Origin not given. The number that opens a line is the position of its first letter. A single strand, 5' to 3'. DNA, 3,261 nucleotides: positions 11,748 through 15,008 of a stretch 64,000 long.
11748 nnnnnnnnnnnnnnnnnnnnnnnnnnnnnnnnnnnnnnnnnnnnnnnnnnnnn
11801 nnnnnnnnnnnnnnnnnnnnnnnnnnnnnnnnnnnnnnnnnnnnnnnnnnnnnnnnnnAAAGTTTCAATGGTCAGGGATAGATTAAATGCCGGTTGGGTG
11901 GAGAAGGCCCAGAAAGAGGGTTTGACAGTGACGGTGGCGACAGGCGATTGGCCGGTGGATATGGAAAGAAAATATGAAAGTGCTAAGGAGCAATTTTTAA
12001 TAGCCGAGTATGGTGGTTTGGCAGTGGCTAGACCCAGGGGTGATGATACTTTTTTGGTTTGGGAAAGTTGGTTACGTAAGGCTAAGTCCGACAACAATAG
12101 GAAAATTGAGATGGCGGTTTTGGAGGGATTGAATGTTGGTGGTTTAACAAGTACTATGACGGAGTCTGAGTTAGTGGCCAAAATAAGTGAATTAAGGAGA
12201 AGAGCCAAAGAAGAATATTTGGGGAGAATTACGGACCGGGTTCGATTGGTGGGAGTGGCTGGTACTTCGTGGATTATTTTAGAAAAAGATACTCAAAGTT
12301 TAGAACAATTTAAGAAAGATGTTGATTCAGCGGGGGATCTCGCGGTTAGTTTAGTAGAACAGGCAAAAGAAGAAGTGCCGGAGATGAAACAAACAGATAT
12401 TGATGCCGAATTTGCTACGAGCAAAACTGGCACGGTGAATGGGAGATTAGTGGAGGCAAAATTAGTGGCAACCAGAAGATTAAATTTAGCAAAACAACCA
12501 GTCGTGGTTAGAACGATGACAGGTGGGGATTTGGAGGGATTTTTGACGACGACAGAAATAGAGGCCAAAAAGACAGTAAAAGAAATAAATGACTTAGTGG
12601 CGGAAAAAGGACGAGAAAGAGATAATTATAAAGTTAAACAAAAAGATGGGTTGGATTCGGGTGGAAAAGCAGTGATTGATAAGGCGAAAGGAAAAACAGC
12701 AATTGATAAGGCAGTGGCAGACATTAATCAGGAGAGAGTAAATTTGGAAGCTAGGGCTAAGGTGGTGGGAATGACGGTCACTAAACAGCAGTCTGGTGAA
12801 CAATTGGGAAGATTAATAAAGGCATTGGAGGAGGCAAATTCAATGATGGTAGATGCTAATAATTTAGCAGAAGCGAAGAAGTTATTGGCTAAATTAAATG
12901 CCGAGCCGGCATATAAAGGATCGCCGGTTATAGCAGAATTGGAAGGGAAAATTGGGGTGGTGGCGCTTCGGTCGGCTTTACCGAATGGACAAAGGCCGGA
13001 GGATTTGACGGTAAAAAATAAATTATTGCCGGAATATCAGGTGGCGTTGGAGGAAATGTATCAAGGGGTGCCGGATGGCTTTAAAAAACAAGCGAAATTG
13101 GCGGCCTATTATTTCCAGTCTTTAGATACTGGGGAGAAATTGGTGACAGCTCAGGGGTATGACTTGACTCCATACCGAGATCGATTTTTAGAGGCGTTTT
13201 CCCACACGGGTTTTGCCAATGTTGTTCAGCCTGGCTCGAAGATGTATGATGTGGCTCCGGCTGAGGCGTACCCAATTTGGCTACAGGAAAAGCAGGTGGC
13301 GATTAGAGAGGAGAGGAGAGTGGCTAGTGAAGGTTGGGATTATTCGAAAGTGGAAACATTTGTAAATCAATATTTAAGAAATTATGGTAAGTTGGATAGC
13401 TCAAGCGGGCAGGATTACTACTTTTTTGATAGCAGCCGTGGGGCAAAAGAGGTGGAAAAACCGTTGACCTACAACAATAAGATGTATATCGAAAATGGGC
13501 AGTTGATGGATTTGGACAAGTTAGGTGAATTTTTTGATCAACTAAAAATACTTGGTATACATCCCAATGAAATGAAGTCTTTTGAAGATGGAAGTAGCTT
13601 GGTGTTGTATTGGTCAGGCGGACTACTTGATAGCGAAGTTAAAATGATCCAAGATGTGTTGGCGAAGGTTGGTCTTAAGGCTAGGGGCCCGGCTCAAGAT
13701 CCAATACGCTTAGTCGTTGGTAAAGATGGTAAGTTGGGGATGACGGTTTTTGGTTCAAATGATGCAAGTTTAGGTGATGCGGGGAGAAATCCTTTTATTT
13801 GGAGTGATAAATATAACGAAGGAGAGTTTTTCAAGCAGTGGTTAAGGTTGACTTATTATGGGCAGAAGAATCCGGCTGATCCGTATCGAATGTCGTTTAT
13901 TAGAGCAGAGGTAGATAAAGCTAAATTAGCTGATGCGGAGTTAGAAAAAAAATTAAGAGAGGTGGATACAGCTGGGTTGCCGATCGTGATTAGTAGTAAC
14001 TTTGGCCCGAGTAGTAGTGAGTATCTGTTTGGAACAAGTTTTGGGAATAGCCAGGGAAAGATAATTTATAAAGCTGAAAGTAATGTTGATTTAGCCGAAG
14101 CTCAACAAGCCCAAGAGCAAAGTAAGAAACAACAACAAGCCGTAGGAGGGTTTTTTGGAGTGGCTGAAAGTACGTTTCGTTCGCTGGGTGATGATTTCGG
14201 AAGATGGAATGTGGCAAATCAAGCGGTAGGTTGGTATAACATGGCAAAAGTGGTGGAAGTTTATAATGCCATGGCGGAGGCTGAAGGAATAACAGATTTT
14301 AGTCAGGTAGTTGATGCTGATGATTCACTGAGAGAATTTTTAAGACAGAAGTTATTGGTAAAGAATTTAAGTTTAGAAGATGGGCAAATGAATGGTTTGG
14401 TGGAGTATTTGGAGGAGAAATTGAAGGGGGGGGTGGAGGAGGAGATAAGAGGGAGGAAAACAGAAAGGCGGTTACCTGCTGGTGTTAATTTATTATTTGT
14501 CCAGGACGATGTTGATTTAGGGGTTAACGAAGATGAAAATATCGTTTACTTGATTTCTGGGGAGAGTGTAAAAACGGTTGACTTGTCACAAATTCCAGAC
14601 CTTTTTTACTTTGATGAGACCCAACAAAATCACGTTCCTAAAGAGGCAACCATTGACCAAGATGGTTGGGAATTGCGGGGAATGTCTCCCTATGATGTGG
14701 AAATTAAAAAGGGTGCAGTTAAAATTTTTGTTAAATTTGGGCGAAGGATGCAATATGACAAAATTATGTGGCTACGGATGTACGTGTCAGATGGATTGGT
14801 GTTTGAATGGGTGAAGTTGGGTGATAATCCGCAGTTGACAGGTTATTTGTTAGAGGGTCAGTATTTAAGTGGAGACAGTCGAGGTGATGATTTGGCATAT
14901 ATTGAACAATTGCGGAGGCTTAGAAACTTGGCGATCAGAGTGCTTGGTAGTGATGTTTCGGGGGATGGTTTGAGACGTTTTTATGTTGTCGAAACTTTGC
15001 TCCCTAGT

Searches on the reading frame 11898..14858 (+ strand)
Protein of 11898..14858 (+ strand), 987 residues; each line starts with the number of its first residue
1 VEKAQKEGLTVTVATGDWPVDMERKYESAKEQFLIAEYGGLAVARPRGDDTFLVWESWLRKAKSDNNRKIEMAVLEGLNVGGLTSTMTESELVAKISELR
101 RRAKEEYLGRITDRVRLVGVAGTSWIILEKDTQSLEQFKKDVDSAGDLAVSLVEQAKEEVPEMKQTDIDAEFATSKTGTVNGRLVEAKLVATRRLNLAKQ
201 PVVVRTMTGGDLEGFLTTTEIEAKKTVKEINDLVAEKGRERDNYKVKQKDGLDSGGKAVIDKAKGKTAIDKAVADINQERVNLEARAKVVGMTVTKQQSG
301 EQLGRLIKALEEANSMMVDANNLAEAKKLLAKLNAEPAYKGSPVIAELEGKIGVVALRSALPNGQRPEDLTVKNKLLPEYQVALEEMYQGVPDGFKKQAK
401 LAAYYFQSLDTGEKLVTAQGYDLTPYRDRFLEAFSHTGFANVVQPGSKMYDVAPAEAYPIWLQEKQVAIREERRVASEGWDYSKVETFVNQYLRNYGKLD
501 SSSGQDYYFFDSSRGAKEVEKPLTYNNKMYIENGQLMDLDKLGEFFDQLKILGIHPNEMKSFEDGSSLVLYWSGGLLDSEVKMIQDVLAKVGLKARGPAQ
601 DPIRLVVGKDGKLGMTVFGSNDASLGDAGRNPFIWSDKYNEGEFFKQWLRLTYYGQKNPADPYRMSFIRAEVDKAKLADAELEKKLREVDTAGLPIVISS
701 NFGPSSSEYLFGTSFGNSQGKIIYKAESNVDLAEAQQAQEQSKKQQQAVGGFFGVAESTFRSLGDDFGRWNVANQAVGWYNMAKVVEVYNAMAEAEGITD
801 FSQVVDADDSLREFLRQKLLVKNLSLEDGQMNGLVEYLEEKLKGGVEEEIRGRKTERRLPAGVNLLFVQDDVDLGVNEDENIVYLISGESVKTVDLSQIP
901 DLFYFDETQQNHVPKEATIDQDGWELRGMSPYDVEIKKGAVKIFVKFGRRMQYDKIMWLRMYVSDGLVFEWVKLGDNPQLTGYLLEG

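Call 5: search_protein_families(library=pfam, max_evalue=0.1, proteins=[window:11898-14858:+])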
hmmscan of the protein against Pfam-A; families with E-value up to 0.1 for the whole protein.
window:11898-14858:+ (987 aa): 1 family
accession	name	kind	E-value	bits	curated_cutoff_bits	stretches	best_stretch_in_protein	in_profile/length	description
PF12411.13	Choline_sulf_C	-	0.044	14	27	0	477-501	22-46/53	Choline sulfatase enzyme C terminal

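Call 15: search_protein_families(library=ncbifam, max_evalue=0.01, proteins=[window:11898-14858:+])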
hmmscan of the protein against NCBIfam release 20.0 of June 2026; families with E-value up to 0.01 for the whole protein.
window:11898-14858:+ (987 aa): 0 families

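Call 71: search_protein_families(library=padloc, max_evalue=0.001, proteins=[window:11898-14858:+])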
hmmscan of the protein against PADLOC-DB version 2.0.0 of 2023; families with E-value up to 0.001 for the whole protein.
window:11898-14858:+ (987 aa): 0 families
